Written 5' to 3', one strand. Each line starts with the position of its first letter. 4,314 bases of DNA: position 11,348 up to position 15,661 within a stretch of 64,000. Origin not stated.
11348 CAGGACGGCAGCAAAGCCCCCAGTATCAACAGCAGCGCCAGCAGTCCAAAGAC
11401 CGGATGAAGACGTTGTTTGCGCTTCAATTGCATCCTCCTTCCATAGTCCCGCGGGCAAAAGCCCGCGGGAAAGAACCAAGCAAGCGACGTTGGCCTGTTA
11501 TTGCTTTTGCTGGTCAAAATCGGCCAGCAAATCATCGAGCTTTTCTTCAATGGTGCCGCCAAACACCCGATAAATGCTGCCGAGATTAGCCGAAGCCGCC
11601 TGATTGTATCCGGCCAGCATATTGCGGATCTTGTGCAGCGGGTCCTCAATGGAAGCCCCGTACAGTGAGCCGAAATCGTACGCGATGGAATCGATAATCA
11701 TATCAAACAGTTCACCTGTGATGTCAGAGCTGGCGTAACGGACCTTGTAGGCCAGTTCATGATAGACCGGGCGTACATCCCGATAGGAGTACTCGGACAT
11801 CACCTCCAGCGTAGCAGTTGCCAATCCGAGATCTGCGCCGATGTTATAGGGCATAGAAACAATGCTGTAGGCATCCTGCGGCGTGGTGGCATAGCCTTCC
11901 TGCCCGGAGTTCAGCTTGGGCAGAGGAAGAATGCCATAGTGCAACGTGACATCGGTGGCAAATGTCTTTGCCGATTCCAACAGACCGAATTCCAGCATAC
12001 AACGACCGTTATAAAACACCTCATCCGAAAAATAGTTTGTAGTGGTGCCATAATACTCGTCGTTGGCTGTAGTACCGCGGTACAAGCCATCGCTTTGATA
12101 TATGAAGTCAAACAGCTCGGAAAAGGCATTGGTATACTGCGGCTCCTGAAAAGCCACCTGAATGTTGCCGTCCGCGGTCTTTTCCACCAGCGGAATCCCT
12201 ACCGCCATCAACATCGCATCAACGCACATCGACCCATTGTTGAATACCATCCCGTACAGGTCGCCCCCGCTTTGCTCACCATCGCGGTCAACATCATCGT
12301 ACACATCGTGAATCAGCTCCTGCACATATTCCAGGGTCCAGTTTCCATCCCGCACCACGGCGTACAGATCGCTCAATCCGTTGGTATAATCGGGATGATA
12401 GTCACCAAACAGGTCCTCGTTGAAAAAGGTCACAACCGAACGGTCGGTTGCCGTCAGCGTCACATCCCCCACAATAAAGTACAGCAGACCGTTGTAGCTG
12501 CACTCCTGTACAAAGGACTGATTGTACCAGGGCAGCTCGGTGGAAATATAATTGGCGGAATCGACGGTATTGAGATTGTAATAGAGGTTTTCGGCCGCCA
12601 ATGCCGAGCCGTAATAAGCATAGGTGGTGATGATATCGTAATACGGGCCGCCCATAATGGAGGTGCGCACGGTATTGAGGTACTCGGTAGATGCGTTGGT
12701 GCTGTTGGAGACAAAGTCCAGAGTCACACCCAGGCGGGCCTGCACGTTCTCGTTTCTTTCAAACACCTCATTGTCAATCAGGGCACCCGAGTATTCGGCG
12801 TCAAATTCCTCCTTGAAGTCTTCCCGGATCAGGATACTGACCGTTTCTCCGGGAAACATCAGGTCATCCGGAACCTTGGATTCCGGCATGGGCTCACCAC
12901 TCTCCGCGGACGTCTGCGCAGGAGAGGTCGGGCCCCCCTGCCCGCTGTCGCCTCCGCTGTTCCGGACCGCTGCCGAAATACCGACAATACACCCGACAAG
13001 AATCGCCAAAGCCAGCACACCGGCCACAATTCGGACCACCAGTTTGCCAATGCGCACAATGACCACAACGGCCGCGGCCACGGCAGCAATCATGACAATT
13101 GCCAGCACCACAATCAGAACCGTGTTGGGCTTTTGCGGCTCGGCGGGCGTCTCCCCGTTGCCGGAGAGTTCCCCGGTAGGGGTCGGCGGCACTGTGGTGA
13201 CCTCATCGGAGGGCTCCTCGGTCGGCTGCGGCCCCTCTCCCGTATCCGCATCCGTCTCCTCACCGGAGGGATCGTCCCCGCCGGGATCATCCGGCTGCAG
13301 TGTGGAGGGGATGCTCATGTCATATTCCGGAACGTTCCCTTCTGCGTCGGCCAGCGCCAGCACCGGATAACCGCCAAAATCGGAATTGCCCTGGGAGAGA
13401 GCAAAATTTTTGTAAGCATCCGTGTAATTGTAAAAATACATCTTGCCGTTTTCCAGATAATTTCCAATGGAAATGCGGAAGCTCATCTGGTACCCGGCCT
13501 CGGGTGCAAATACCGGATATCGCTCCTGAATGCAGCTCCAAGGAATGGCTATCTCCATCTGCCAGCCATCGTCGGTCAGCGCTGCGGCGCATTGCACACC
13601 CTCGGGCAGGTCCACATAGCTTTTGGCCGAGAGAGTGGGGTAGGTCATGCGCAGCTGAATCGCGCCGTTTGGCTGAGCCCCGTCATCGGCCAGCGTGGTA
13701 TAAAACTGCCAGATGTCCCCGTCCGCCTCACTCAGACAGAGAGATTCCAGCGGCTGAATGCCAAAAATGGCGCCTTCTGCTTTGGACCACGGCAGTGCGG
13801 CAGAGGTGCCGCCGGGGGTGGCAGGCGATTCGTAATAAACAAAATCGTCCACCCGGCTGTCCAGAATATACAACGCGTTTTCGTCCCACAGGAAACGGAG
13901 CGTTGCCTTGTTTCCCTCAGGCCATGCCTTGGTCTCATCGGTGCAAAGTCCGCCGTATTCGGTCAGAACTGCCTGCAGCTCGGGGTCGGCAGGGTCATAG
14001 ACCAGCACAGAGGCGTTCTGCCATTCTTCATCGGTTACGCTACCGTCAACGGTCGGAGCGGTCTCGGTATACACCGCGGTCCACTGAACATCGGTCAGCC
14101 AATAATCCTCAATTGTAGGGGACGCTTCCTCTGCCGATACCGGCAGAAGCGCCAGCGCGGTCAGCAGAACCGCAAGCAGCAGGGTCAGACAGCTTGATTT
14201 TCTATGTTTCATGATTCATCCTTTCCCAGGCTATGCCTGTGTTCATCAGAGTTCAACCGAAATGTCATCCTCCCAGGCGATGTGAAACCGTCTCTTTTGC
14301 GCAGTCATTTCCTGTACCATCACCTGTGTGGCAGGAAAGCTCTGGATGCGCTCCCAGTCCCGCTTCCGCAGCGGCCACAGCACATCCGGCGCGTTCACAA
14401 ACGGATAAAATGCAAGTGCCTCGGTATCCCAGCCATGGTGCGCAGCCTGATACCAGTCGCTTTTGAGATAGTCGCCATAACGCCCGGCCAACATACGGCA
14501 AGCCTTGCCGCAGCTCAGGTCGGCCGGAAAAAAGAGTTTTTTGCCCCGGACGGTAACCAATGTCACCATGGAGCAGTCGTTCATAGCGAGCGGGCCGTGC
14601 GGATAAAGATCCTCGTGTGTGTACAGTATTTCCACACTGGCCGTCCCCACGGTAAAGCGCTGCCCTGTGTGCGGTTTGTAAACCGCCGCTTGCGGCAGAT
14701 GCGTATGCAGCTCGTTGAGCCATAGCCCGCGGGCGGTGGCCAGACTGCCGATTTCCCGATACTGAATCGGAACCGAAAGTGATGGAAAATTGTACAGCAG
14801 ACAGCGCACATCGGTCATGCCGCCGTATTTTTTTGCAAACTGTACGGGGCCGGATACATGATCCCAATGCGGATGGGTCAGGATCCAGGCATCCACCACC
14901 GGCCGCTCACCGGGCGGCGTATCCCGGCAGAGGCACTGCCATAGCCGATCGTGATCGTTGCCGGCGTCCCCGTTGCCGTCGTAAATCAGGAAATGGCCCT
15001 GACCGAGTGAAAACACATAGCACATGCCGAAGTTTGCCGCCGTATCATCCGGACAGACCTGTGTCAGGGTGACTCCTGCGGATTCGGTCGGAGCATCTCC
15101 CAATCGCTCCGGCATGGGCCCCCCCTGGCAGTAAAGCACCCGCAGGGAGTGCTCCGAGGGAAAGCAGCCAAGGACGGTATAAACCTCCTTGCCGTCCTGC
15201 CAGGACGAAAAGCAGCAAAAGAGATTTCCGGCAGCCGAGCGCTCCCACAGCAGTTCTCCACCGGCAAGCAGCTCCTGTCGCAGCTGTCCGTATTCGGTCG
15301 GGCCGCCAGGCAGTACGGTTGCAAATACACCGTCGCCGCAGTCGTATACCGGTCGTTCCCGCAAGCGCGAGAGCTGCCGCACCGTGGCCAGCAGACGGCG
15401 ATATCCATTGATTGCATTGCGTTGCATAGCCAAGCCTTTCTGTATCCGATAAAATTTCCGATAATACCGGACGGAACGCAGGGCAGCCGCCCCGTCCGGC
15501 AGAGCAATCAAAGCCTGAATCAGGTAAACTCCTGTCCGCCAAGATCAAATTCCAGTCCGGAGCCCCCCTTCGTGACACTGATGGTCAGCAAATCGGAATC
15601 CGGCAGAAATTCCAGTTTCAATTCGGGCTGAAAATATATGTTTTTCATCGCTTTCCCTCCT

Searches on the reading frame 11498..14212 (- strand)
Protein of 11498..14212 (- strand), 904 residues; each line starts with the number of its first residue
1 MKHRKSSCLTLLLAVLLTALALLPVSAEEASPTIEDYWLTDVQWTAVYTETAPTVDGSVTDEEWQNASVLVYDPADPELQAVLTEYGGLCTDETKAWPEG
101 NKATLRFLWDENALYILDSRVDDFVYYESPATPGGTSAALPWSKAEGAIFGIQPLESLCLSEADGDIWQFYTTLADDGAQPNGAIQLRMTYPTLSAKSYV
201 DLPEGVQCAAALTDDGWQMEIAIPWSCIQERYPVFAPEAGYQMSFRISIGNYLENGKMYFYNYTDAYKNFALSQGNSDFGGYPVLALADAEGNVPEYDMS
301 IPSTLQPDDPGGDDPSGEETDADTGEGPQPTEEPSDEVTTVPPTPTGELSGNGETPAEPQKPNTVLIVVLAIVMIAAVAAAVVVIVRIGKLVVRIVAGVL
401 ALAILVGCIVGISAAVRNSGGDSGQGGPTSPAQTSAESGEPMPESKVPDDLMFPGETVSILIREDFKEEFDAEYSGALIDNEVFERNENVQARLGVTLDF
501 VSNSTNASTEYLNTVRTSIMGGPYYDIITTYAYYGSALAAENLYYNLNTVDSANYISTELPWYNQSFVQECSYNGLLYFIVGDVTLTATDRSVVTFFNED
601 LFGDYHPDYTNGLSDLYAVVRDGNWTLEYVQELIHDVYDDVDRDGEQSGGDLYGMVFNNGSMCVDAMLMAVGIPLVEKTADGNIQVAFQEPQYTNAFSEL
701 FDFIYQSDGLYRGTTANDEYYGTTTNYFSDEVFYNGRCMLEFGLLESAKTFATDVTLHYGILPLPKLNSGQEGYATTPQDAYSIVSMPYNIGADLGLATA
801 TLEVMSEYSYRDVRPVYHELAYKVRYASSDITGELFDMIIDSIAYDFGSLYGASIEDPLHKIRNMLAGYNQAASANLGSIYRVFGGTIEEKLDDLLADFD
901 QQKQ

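Call 36: search_protein_families(library=pfam, proteins=[window:11498-14212:-], max_evalue=0.01)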
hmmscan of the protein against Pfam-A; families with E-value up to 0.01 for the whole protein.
window:11498-14212:- (904 aa): 1 family
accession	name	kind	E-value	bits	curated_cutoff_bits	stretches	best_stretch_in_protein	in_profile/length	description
PF06452.16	CBM9_1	-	0.00018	21.9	23.4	0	95-125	27-54/185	Carbohydrate family 9 binding domain-like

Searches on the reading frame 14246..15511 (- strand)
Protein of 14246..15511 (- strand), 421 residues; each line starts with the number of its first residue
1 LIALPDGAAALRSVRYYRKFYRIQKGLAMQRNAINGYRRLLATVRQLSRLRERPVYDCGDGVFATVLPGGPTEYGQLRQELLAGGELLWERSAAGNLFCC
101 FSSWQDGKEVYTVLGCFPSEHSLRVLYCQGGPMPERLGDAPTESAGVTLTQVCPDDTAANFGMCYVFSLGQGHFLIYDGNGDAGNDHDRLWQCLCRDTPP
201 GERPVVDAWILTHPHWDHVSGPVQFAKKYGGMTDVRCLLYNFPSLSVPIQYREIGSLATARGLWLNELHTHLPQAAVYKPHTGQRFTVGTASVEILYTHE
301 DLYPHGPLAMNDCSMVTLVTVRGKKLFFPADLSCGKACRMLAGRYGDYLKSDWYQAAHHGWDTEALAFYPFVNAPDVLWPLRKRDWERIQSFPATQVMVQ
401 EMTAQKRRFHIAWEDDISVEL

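Call 36: search_protein_families(library=pfam, proteins=[window:14246-15511:-], max_evalue=0.01)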
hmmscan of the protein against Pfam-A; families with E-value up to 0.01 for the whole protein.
window:14246-15511:- (421 aa): 2 families
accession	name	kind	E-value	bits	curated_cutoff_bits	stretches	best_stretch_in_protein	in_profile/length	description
PF00753.33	Lactamase_B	-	0.0002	21.8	22.7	1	206-229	44-67/196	Metallo-beta-lactamase superfamily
PF12706.13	Lactamase_B_2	-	0.0024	17.9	27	1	200-331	21-142/200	Beta-lactamase superfamily domain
